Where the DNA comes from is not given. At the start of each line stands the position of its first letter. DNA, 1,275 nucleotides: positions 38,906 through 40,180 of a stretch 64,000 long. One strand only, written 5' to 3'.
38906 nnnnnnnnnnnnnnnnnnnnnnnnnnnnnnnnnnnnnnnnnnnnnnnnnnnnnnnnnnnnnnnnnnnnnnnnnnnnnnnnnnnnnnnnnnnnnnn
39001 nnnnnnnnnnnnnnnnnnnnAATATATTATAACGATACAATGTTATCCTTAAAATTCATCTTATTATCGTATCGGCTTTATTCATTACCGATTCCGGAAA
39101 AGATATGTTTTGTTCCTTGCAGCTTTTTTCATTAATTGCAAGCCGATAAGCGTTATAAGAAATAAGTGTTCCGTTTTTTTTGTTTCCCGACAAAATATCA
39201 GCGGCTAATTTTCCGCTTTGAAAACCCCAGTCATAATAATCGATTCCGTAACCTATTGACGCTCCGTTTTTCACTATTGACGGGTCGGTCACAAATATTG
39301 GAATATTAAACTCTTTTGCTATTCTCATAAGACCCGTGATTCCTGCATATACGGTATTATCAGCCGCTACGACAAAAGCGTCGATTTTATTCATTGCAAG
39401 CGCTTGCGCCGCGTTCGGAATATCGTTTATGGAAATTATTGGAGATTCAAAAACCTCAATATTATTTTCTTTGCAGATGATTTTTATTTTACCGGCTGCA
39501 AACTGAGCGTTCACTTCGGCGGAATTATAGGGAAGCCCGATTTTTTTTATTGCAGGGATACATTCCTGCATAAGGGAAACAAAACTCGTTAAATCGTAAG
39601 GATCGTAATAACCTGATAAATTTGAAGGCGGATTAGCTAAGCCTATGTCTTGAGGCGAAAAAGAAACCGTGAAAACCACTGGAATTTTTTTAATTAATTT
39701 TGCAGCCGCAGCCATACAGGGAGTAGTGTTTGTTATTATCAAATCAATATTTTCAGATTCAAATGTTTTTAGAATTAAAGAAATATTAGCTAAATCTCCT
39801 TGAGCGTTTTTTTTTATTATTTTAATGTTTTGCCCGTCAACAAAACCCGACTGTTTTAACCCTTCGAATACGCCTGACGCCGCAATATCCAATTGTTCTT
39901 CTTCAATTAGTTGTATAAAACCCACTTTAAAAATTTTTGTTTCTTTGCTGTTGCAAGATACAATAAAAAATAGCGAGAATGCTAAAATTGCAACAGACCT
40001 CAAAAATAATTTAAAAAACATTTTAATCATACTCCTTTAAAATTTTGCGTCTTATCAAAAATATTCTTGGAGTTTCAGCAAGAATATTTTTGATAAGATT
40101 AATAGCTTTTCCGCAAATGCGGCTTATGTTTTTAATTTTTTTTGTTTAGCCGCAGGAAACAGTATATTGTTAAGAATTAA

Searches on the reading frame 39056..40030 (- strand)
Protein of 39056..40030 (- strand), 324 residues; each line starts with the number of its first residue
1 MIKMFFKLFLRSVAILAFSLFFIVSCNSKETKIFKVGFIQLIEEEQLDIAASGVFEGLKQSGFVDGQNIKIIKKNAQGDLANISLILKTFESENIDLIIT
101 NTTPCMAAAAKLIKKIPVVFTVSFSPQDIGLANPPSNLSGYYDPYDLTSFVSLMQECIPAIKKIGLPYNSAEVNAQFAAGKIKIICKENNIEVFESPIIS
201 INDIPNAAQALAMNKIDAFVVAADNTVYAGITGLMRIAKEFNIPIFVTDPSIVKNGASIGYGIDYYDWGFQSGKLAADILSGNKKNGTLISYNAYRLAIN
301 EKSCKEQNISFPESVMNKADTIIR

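Call 47: search_protein_families(library=pfam, proteins=[window:39056-40030:-], max_evalue=0.00001)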
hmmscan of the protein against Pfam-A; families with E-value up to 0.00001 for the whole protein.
window:39056-40030:- (324 aa): 1 family
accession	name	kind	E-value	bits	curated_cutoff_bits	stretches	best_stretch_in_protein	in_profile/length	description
PF04392.18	ABC_sub_bind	-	9.7e-54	183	25.9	1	35-321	1-291/293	ABC transporter substrate binding protein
